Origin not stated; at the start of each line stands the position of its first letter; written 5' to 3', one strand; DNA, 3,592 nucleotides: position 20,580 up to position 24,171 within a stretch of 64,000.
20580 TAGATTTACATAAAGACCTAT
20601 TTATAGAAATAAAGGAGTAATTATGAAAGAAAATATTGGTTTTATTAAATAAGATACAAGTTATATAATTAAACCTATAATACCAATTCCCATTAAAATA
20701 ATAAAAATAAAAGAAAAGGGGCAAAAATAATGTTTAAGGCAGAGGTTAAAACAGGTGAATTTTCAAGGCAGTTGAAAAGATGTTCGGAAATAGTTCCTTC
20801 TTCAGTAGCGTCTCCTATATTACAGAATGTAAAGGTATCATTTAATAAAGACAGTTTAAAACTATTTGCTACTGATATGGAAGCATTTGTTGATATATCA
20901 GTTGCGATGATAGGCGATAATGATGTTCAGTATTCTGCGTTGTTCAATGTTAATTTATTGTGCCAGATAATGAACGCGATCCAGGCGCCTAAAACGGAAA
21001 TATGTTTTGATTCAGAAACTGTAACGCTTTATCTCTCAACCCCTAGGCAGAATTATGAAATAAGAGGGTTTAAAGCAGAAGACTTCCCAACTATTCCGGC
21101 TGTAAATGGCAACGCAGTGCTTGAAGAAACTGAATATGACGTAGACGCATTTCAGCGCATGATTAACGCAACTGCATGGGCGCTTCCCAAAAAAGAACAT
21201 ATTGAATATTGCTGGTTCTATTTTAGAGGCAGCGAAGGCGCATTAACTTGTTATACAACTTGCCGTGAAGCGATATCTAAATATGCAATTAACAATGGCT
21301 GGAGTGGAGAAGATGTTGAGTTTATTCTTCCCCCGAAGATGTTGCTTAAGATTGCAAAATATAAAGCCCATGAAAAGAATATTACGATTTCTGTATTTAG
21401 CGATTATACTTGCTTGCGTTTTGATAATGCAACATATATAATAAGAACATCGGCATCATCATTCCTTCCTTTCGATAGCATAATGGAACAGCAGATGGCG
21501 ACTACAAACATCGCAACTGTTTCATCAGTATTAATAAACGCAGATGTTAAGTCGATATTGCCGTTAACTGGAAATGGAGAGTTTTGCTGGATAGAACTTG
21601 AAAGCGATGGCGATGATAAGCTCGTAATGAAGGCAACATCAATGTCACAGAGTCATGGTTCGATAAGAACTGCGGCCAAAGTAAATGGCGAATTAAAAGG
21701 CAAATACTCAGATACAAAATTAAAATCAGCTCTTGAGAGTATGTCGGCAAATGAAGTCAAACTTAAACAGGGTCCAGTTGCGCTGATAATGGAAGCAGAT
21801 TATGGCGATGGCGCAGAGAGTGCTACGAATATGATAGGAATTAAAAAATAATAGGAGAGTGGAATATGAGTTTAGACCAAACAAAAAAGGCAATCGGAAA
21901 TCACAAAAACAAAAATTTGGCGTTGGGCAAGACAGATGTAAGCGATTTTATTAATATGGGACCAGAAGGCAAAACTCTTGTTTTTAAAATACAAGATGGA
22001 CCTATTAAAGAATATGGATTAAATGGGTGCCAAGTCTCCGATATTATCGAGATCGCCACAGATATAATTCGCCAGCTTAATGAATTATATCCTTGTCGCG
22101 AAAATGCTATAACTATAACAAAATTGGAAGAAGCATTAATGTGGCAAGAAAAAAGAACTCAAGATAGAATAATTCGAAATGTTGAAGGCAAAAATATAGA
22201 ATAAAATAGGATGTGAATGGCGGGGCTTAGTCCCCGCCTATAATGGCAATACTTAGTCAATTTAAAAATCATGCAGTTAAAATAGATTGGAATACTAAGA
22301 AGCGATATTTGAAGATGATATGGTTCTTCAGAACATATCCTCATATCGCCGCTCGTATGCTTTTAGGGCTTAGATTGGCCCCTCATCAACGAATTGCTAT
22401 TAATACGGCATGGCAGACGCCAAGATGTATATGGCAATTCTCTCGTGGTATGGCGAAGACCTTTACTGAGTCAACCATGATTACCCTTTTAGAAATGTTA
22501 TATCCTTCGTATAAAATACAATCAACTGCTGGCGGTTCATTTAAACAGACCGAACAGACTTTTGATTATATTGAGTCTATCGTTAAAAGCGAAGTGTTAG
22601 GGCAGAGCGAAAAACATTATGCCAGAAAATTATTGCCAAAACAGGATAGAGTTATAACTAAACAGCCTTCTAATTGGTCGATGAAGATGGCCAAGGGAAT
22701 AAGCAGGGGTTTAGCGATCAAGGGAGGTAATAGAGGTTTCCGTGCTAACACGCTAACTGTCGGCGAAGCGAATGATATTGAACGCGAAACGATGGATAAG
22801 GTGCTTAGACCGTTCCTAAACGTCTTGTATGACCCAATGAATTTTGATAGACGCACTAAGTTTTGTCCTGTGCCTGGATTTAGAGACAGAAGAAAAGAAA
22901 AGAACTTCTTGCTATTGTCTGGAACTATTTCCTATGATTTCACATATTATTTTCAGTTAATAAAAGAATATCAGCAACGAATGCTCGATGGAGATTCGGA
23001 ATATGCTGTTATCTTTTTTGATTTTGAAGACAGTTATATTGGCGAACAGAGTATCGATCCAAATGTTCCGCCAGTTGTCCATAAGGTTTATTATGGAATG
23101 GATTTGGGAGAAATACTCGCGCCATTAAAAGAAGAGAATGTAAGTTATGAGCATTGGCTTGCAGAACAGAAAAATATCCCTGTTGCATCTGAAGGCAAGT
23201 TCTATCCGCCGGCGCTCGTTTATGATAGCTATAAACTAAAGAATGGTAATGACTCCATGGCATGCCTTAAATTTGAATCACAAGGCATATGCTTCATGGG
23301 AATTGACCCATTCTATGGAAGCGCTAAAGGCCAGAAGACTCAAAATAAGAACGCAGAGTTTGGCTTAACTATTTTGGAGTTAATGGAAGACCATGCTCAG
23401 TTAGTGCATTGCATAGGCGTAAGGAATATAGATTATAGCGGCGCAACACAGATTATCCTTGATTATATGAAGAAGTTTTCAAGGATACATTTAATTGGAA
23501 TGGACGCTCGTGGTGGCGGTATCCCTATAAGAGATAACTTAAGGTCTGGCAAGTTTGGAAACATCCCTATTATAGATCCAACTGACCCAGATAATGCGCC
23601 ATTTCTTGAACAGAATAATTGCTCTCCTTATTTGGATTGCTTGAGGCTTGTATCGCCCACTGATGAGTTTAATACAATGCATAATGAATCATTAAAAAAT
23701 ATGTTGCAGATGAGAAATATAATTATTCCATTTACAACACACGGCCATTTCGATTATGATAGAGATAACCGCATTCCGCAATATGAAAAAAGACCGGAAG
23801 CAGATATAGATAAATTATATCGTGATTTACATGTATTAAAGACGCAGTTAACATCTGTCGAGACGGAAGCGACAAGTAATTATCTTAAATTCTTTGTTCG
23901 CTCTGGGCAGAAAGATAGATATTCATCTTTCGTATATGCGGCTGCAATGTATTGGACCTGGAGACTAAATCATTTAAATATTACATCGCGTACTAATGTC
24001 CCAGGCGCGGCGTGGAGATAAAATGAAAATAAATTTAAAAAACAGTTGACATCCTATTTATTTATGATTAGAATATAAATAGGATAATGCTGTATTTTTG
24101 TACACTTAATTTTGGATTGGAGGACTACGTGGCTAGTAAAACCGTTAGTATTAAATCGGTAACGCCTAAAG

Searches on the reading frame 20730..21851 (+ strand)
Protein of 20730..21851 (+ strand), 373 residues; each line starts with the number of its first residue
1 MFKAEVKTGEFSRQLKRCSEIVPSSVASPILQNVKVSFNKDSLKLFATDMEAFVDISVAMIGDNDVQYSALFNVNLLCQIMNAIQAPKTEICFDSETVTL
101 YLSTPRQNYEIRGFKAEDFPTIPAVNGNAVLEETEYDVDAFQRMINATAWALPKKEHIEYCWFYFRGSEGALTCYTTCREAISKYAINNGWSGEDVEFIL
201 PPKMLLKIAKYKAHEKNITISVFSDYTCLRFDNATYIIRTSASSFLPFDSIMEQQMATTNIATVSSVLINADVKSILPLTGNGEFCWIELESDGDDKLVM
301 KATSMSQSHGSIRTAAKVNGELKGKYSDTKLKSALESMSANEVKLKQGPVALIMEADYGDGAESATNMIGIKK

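Call 14: search_protein_families(library=phrogs, proteins=[window:20730-21851:+], max_evalue=0.00001)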
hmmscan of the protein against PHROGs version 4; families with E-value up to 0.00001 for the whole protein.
window:20730-21851:+ (373 aa): 1 family
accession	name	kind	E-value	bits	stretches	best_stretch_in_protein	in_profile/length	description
phrog_947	-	DNA, RNA and nucleotide metabolism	3.9e-22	79.7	1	1-318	2-307/368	DNA polymerase processivity factor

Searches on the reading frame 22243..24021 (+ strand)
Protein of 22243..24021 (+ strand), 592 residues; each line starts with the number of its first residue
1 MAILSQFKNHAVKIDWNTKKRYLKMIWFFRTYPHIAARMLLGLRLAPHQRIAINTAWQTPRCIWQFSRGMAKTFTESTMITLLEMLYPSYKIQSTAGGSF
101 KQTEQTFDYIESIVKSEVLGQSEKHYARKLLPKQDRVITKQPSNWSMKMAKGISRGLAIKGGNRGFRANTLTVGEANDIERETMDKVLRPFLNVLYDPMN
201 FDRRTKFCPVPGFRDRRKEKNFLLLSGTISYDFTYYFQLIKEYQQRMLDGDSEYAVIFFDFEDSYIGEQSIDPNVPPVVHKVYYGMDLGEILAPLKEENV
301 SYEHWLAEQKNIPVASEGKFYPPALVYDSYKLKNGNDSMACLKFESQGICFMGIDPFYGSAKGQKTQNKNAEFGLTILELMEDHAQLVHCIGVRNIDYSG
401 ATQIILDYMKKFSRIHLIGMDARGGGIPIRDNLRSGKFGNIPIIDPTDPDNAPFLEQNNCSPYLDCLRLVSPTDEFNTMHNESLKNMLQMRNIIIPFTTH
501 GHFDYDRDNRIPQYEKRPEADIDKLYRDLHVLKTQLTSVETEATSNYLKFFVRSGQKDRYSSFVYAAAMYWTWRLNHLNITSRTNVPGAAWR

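Call 14: search_protein_families(library=phrogs, proteins=[window:22243-24021:+], max_evalue=0.00001)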
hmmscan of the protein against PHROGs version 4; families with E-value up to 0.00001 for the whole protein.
window:22243-24021:+ (592 aa): 1 family
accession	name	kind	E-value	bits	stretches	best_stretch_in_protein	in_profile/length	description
phrog_15503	-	unknown function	7.1e-11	42.9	1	21-211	43-220/245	-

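Call 30: search_dna_similar(query=window:22243-24021:+, collection=phages, mode=protein, max_rows=15)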
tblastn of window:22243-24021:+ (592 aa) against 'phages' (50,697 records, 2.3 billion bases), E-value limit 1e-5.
Records with a match: 24; places in all: 24; records where one place covers at least 80% of the query: 0.
Best place of each record, by identity: <60% 24.
By first word of the organism name: Bacillus 22; Clostridium 1; Microcystis 1.
By host as written in the record: Bacillus megaterium Km Sp- 4; Bacillus megaterium Km 4; Bacillus anthracis ST-1 4; Bacillus cereus 4; Bacillus cereus ATCC 27348 4; Bacillus cereus BGSC 6E1 2; Clostridium botulinum D str. 1873 1; Microcystis aeruginosa FACHB-942 1.
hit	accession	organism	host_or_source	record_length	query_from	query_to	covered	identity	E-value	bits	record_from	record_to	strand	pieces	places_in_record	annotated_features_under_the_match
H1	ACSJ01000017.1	Clostridium phage D-1873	Clostridium botulinum D str. 1873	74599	17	262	42%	25.5%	8e-11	71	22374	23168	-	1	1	hypothetical protein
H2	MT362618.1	Microcystis phage MaeS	Microcystis aeruginosa FACHB-942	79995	17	262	42%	24.2%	2e-10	71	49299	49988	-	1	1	hypothetical protein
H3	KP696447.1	Bacillus phage Stahl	Bacillus megaterium Km Sp-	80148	22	261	41%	24.6%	7e-11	72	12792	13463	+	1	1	terminase large subunit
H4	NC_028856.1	Bacillus phage Stahl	Bacillus megaterium Km Sp-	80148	22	261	41%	24.6%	7e-11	72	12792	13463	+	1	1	terminase large subunit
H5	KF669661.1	Bacillus phage Slash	Bacillus megaterium Km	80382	22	261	41%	24.6%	2e-10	70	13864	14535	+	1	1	terminase large subunit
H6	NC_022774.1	Bacillus phage Slash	Bacillus megaterium Km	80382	22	261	41%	24.6%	2e-10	70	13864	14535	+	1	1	terminase large subunit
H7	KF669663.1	Bacillus phage Staley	Bacillus megaterium Km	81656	22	261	41%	24.2%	3e-10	69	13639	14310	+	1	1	terminase large subunit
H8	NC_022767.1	Bacillus phage Staley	Bacillus megaterium Km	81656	22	261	41%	24.2%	3e-10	69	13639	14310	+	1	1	terminase large subunit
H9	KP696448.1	Bacillus phage Stills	Bacillus megaterium Km Sp-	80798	22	261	41%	24.2%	6e-10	69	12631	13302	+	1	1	terminase large subunit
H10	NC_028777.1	Bacillus phage Stills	Bacillus megaterium Km Sp-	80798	22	261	41%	24.2%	6e-10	69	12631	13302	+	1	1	terminase large subunit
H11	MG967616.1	Bacillus phage v_B-Bak1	Bacillus anthracis ST-1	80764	23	261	40%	24.3%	3e-10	69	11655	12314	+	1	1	terminase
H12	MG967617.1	Bacillus phage v_B-Bak6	Bacillus anthracis ST-1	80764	23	261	40%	24.3%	3e-10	69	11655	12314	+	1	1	terminase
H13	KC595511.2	Bacillus phage Basilisk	Bacillus cereus BGSC 6E1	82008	23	261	40%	24.3%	3e-10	69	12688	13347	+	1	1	terminase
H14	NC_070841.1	Bacillus phage Basilisk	Bacillus cereus BGSC 6E1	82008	23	261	40%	24.3%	3e-10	69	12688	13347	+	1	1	terminase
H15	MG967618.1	Bacillus phage v_B-Bak10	Bacillus anthracis ST-1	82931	23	261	40%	24.3%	3e-10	69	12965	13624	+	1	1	terminase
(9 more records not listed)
